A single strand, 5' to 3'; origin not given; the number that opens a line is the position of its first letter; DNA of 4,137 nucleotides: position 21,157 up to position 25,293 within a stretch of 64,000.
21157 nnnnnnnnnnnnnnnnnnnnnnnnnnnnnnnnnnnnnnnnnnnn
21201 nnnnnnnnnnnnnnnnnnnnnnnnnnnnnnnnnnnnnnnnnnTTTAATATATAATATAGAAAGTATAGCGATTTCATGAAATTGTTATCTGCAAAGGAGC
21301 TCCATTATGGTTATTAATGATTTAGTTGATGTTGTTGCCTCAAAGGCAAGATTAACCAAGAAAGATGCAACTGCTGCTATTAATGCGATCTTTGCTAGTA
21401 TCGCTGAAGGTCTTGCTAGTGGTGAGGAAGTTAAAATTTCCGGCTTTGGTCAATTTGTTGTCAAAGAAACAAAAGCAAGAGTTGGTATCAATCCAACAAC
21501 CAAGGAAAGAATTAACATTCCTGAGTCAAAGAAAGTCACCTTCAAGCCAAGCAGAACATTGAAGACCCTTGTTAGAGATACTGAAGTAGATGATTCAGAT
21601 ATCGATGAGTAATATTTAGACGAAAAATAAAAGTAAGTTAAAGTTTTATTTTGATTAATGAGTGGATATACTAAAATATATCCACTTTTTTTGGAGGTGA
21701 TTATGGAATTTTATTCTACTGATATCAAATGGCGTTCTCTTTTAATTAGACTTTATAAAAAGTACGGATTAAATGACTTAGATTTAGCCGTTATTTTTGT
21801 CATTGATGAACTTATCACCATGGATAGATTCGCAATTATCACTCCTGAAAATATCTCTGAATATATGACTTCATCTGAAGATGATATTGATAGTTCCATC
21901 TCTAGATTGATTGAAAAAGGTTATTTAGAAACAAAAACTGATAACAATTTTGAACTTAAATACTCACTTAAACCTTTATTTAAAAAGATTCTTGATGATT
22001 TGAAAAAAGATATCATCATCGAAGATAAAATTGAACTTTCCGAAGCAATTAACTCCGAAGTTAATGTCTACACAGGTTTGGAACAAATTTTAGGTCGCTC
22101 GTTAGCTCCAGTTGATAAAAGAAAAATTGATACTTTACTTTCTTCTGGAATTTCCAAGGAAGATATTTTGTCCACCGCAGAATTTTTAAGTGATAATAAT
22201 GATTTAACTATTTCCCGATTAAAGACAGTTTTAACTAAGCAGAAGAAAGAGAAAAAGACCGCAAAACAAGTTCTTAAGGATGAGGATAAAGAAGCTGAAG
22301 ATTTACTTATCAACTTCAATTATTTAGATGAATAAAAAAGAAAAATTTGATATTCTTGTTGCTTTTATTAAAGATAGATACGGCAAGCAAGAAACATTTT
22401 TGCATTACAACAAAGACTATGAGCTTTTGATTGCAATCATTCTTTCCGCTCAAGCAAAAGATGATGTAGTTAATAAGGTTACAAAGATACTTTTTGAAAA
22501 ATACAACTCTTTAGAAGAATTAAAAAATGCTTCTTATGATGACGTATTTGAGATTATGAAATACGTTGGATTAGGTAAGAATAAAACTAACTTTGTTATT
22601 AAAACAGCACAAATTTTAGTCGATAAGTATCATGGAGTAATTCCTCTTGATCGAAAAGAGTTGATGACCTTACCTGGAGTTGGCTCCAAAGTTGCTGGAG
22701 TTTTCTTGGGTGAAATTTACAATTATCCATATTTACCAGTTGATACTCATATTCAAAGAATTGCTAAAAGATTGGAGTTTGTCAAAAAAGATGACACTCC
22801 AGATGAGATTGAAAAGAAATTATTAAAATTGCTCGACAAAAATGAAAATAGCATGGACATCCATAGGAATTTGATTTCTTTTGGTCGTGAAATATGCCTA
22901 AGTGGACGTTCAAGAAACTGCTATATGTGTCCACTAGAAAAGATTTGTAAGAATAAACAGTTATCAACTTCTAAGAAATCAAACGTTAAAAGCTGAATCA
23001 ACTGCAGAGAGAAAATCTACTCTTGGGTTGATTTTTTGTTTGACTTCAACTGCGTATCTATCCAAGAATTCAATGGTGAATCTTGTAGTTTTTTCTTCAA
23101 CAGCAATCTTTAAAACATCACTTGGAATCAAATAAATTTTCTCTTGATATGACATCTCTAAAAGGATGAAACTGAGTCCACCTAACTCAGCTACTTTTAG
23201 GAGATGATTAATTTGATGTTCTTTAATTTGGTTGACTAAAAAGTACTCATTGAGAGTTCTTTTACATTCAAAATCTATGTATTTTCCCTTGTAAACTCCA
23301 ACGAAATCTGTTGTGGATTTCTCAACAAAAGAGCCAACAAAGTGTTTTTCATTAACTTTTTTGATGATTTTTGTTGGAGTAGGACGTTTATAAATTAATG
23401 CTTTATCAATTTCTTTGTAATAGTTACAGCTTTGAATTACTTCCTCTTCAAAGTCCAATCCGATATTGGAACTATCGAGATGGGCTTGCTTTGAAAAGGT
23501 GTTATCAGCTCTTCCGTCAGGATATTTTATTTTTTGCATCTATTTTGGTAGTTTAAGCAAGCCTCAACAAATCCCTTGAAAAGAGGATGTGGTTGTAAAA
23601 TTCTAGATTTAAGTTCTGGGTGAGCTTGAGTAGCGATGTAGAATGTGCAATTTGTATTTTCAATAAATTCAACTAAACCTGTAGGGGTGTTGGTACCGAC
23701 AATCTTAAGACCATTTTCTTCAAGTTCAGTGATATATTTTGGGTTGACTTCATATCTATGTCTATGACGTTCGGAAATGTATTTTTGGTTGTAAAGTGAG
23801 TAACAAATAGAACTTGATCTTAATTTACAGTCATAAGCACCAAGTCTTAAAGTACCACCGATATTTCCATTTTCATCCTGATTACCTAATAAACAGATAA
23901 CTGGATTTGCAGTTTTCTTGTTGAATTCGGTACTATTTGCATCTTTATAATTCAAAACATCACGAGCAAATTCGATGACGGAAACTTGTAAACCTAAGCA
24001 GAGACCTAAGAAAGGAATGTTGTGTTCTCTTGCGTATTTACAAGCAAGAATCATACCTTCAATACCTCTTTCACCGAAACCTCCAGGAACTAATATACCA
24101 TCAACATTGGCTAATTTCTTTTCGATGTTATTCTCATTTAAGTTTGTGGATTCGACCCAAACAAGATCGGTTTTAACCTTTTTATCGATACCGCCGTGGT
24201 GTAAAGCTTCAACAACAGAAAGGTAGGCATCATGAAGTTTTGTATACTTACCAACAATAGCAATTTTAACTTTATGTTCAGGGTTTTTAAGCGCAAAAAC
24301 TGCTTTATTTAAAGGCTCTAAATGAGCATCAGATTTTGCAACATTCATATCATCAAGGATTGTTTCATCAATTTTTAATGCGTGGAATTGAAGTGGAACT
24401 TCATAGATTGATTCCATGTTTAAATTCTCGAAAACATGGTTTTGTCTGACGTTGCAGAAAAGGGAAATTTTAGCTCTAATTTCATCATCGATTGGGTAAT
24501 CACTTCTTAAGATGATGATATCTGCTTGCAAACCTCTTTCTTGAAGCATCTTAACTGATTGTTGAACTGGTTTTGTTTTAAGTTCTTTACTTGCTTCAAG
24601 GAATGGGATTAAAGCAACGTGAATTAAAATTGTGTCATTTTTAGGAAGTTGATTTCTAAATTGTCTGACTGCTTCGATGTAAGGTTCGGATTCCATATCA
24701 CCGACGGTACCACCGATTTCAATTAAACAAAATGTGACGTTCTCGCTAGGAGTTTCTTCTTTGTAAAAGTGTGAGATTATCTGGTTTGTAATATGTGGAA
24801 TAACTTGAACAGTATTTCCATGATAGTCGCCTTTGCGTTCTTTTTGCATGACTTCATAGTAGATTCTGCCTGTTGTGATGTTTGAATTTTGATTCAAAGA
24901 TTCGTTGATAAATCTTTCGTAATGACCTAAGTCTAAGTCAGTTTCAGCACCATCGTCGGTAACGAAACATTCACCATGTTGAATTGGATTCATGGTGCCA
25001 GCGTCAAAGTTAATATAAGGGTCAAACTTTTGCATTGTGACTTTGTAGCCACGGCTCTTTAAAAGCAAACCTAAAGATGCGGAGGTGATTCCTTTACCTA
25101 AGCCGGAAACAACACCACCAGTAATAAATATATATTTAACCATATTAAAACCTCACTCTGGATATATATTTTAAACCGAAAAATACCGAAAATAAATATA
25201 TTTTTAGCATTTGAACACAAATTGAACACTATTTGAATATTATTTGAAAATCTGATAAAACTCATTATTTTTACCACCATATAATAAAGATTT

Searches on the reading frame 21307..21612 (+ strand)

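Call 73: search_protein_families(library=pfam, proteins=[window:21307-21612:+], max_evalue=0.001)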
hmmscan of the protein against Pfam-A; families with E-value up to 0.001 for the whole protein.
window:21307-21612:+ (101 aa): 3 families
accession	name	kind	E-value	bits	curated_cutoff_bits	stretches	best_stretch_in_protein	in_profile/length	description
PF00216.26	Bac_DNA_binding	-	1.5e-29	102.5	22.4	1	4-89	4-89/90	Bacterial DNA-binding protein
PF18291.6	HU-HIG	-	1e-07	32.4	26.2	1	3-93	34-122/125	HU domain fused to wHTH, Ig, or Glycine-rich motif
PF18175.6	HU-CCDC81_bac_2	-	0.00088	19.6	35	0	6-54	3-51/70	CCDC81-like prokaryotic HU domain 2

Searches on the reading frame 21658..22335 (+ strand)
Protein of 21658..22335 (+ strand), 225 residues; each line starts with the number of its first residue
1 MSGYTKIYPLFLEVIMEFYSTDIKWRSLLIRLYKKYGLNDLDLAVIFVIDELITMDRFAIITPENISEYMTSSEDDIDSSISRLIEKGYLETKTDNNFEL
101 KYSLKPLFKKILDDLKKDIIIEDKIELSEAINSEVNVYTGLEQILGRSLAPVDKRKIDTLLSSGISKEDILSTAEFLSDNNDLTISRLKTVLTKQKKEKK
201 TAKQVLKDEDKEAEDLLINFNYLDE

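Call 20: search_protein_families(library=pfam, proteins=[window:21658-22335:+], max_evalue=0.001)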
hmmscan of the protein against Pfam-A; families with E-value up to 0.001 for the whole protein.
window:21658-22335:+ (225 aa): 1 family
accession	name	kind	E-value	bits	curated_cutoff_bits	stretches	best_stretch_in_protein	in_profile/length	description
PF21984.2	DnaD_N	-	6.9e-13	49.1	27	1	27-117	3-96/101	DnaD N-terminal domain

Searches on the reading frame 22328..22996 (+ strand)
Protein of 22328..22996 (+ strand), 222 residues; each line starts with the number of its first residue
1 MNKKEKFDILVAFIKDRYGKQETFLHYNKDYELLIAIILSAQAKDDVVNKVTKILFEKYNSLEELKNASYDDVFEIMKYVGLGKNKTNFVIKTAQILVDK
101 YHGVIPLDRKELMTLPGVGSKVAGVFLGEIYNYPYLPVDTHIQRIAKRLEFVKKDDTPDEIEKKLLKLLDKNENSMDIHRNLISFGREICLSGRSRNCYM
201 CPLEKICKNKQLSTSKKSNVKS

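Call 20: search_protein_families(library=pfam, proteins=[window:22328-22996:+], max_evalue=0.001)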
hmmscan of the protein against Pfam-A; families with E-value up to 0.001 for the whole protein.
window:22328-22996:+ (222 aa): 3 families
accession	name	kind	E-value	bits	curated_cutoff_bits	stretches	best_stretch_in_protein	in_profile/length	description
PF00730.31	HhH-GPD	-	9.3e-24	84.3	26.2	1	35-169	1-106/108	HhH-GPD superfamily base excision DNA repair protein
PF00633.29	HHH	-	1.2e-07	31.7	24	1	100-127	1-28/30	Helix-hairpin-helix motif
PF12826.13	HHH_2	-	0.00032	21.2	27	0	49-76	13-40/64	Helix-hairpin-helix motif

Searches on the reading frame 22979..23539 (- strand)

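Call 20: search_protein_families(library=pfam, proteins=[window:22979-23539:-], max_evalue=0.001)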
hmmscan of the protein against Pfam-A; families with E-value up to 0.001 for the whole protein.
window:22979-23539:- (186 aa): 1 family
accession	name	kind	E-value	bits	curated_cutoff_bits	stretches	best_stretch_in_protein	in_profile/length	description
PF03838.20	RecU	-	4.9e-37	127.8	25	1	27-181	2-162/162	Recombination protein U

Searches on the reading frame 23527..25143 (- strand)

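Call 20: search_protein_families(library=pfam, proteins=[window:23527-25143:-], max_evalue=0.001)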
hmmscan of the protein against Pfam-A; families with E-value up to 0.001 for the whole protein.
window:23527-25143:- (538 aa): 4 families
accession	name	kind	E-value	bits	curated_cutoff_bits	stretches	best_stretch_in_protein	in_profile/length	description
PF06418.20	CTP_synth_N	-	9.9e-120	399.3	26.1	1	3-267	1-264/265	CTP synthase N-terminus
PF00117.34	GATase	-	3.1e-37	128.5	22.8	1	303-527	2-189/190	Glutamine amidotransferase class-I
PF07722.19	Peptidase_C26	-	1.8e-06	28.4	20.5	0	369-510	99-219/219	Peptidase C26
PF01656.29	CbiA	-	0.00042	20.7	25.4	1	13-115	8-54/125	CobQ/CobB/MinD/ParA nucleotide binding domain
